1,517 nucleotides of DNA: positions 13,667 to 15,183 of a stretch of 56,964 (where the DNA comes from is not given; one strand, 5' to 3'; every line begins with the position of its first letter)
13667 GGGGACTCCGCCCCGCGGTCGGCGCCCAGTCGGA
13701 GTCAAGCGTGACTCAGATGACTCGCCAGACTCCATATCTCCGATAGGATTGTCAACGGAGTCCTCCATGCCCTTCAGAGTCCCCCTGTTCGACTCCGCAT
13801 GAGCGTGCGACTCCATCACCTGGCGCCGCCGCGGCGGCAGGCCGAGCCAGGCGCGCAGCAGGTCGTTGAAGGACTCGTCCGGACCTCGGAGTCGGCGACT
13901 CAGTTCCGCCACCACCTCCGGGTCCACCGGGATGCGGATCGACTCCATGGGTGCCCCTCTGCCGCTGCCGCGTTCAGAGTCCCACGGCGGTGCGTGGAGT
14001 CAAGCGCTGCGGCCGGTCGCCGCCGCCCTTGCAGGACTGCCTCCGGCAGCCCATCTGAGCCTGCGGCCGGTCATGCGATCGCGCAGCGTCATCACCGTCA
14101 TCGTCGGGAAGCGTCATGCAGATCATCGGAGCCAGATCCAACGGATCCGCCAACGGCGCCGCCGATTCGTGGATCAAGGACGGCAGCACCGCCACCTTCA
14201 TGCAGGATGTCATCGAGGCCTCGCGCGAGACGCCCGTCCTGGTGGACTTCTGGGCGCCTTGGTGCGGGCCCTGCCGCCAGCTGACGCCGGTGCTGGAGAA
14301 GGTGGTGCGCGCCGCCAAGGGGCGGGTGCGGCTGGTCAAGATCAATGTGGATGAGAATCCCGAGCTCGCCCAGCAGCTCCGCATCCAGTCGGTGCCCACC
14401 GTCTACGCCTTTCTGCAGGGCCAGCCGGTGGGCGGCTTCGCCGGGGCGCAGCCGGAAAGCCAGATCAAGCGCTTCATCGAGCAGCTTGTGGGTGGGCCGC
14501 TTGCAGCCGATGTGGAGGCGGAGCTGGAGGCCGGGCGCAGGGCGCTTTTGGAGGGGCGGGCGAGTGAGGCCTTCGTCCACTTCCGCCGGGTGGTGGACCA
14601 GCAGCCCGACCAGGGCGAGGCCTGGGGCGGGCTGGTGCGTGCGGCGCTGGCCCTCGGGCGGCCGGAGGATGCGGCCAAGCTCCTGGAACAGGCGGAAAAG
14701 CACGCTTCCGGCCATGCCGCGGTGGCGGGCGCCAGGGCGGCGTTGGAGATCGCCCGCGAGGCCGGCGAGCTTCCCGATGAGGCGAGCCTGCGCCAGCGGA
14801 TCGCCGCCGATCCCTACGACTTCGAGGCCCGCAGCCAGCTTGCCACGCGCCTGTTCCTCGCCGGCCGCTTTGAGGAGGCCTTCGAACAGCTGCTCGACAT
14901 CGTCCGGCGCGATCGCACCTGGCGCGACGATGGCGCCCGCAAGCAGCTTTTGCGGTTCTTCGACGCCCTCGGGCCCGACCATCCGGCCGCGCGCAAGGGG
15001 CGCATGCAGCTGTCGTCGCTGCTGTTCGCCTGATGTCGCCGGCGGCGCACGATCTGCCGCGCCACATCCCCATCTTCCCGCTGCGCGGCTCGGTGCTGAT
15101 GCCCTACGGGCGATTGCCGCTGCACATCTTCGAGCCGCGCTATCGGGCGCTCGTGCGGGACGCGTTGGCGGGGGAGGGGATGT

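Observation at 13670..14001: Extreme local pile-up of CcrM-type GANTC sites (15 in 332 bp) over a small gene and its promoter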

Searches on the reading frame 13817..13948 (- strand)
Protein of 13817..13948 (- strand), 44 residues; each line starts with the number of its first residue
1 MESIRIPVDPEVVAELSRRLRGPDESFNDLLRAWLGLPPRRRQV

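Call 38: search_protein_families(library=pfam, proteins=[window:13817-13948:-], max_evalue=10)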
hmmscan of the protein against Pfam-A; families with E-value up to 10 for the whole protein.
seq(44 aa): 1 family
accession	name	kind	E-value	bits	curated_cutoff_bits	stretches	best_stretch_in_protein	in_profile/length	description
PF02697.20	VAPB_antitox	-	0.21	12.8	27.9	1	7-36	4-32/69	Putative antitoxin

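Call 39: search_solved_structures(query=window:13817-13948:-, max_evalue=10, show_alignments=5)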
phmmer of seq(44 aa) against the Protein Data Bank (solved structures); distinct sequences matched with E-value up to 10: 7.
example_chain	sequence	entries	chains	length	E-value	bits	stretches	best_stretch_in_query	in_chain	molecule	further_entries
22yx_A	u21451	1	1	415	0.32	14.6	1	25-41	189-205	Cytochrome P450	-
6dku_A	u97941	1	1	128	0.46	14.1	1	4-33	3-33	VP35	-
8fjf_A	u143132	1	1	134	0.82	13.4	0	3-33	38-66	H10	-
9eby_A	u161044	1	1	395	0.89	13.3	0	25-38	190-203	Cytochrome P450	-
8spp_A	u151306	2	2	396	0.9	13.2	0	25-38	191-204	Cytochrome P450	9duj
9m47_A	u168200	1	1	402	0.93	13.2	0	25-38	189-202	Cytochrome P450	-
8spc_A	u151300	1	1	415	1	13.1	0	25-38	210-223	Cytochrome P450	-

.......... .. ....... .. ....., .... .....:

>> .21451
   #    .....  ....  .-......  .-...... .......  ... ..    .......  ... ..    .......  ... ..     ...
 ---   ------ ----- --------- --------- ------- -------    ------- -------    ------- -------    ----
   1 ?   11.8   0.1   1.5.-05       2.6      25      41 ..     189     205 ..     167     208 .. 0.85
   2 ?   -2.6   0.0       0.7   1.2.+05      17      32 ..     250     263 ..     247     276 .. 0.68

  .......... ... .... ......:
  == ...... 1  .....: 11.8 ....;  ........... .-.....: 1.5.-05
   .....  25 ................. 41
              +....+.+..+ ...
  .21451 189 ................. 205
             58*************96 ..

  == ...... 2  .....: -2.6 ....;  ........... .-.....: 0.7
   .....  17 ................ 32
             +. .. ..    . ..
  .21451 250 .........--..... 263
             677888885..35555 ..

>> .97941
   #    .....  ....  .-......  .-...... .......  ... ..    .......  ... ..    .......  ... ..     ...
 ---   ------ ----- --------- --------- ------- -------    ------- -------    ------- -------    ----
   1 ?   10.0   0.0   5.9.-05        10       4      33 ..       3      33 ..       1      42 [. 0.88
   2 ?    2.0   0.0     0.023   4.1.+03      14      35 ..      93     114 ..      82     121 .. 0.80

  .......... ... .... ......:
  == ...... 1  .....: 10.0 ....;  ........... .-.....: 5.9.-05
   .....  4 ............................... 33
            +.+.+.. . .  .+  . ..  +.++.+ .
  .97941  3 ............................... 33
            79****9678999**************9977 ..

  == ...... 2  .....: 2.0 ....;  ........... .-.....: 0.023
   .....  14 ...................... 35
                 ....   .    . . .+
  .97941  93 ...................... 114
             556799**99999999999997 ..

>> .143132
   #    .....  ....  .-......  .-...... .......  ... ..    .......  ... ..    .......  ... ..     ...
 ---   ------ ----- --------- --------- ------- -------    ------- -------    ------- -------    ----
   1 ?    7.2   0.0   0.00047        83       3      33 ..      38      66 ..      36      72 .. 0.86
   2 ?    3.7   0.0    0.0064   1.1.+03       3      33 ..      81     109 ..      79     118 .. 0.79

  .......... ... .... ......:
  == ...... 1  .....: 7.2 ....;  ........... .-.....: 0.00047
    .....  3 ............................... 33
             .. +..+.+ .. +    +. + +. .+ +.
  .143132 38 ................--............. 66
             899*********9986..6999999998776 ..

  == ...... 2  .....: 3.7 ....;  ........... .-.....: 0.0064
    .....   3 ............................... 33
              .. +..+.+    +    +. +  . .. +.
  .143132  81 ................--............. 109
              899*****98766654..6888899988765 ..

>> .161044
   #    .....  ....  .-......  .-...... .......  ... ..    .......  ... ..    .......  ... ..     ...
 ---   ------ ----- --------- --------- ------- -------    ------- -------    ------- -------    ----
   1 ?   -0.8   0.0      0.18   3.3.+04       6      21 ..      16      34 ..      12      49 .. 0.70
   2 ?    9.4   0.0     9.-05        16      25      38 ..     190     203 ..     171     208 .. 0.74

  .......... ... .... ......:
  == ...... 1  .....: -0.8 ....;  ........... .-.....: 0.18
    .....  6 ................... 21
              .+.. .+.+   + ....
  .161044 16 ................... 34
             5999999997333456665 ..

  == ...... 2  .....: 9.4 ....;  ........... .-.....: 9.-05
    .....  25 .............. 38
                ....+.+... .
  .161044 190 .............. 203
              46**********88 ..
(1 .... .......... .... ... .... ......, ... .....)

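Call 63: search_solved_structures(query=A6, max_evalue=10, show_alignments=0)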
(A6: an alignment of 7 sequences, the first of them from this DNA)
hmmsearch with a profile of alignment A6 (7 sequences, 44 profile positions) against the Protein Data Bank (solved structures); distinct sequences matched with E-value up to 10: 9.
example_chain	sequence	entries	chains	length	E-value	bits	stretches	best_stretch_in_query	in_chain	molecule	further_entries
5xxf_C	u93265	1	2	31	0.17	14.7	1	19-34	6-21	Protection of telomeres protein tpz1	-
5xxe_C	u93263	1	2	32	0.18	14.6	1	19-34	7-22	Protection of telomeres protein tpz1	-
5we0_B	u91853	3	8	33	0.19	14.5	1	19-34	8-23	Protection of telomeres protein tpz1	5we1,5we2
9eby_A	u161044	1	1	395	0.31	13.8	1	27-38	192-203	Cytochrome P450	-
8spp_A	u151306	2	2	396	0.31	13.8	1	27-38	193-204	Cytochrome P450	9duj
9m47_A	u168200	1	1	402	0.32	13.8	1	27-38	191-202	Cytochrome P450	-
8spc_A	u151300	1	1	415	0.37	13.6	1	27-38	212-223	Cytochrome P450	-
8jov_0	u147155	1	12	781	1.5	11.7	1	7-22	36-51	Portal protein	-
22yx_A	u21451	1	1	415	1.6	11.5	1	26-41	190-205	Cytochrome P450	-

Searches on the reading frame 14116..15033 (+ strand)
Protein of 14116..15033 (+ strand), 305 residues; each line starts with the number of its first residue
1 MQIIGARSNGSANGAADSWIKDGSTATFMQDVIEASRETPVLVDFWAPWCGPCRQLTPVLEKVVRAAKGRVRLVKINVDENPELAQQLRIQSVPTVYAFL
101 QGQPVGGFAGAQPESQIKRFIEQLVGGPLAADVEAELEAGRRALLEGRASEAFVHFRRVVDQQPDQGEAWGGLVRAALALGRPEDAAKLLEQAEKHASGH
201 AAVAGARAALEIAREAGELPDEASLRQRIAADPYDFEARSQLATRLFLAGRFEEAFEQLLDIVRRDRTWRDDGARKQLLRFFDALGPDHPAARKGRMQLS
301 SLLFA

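Call 6: search_protein_families(library=pfam, proteins=[window:14116-15033:+], max_evalue=1)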
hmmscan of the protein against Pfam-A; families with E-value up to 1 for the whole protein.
window:14116-15033:+ (305 aa): 30 families (the best 25 are shown)
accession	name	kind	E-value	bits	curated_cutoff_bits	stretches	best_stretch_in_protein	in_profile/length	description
PF14561.12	TPR_20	-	2.2e-29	102.1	25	1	216-304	2-90/90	Tetratricopeptide repeat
PF00085.26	Thioredoxin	-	5e-27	94.3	23.5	1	25-122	7-102/103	Thioredoxin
PF14559.12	TPR_19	-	3.1e-14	53.5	25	2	143-210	1-68/68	Tetratricopeptide repeat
PF13098.12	Thioredoxin_2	-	6.4e-09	36.5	27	1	36-119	3-102/104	Thioredoxin-like domain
PF13905.12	Thioredoxin_8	-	1e-07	32.6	27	1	40-83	3-48/94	Thioredoxin-like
PF13428.12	TPR_14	-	2.5e-07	31.1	23.5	3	168-209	2-43/44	Tetratricopeptide repeat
PF13899.12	Thioredoxin_7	-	7.2e-05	23.3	27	1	36-96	15-78/83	Thioredoxin-like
PF07719.23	TPR_2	-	8.4e-05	22.8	27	1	175-197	9-31/34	Tetratricopeptide repeat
PF13432.12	TPR_16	-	0.00012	22.8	32.7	1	138-195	2-59/65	Tetratricopeptide repeat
PF08534.16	Redoxin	-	0.00039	20.7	26.6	1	38-85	28-76/148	Redoxin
PF23914.1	TPR_CcmH_CycH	-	0.00056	20.2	42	1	157-258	40-143/158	Cytochrome c-type biogenesis protein H TPR domain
PF04756.19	OST3_OST6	-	0.00072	19.5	27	1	50-101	46-104/294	OST3 / OST6 family, transporter family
PF14595.12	Thioredoxin_9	-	0.00087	19.6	25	1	29-96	32-101/129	Thioredoxin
PF13424.12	TPR_12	-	0.0011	19.6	30.1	1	151-195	28-73/77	Tetratricopeptide repeat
PF25064.1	ARM_TT21_5th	-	0.0015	19.2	27.8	1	150-205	18-73/117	TT21 fifth ARM repeats domain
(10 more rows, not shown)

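Call 99: list_cluster_members(proteins=[window:14116-15033:+, window:12063-13430:+, P0001, P0003])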
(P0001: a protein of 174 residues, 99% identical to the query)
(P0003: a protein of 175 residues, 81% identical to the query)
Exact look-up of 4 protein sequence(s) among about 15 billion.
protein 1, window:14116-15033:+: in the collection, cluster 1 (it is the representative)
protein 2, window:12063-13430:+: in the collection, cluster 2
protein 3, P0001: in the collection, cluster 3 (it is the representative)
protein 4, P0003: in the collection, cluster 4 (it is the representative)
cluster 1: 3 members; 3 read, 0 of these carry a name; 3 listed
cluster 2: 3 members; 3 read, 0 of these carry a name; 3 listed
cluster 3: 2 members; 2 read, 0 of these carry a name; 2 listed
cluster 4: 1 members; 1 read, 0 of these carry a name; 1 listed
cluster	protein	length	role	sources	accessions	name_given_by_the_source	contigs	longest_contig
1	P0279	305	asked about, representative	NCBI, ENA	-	-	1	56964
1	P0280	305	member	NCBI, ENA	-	-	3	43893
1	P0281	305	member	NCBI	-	-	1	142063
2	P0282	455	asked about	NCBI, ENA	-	-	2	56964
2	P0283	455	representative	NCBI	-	-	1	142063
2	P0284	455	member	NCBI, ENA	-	-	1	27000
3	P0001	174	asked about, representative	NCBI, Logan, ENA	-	-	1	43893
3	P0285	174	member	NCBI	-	-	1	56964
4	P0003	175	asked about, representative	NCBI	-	-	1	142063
